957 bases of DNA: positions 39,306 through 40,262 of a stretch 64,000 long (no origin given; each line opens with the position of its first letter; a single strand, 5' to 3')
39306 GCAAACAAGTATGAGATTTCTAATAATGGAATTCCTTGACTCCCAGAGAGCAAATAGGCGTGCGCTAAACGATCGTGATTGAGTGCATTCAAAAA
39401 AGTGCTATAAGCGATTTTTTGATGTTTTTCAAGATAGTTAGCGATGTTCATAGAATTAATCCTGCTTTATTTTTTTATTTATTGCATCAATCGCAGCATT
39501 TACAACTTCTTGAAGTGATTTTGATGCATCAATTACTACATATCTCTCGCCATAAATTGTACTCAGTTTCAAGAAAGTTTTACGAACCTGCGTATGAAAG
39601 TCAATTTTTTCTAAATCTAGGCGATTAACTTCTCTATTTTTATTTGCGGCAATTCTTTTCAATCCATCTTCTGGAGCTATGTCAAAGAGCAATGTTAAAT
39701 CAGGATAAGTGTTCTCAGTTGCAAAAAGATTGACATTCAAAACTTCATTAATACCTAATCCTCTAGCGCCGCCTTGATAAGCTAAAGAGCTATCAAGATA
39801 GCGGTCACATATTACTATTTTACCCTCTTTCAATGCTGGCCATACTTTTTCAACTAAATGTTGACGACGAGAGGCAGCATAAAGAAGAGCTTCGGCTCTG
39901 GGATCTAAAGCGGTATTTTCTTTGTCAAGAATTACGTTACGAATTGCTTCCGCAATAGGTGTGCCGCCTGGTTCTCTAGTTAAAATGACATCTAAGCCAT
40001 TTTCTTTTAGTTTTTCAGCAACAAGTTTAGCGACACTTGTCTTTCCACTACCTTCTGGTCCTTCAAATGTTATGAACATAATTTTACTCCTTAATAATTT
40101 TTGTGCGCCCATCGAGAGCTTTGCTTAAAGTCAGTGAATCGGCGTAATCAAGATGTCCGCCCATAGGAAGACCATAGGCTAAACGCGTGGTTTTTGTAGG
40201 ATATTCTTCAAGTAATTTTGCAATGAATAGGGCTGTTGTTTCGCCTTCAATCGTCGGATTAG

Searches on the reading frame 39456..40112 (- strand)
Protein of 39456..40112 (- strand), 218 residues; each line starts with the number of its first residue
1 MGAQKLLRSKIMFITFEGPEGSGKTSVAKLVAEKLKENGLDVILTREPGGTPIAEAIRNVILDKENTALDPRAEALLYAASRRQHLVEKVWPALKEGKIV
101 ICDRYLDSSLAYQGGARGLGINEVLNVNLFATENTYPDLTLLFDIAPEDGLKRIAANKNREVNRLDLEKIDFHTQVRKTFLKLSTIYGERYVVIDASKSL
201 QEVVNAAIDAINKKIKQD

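Call 13: search_protein_families(library=pfam, proteins=[window:39456-40112:-], max_evalue=0.001)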
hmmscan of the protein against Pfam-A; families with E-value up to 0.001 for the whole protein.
window:39456-40112:- (218 aa): 4 families
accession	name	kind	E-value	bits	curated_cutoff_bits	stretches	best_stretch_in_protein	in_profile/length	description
PF02223.23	Thymidylate_kin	-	1.4e-57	194.8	27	1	16-205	1-183/185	Thymidylate kinase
PF13521.12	AAA_28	-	1.3e-07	32.4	27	1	14-179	2-145/164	AAA domain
PF13401.12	AAA_22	-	7.2e-05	23.5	27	1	13-99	7-84/130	AAA domain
PF02224.24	Cytidylate_kin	-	0.0007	19.8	26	0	14-38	1-25/211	Cytidylate kinase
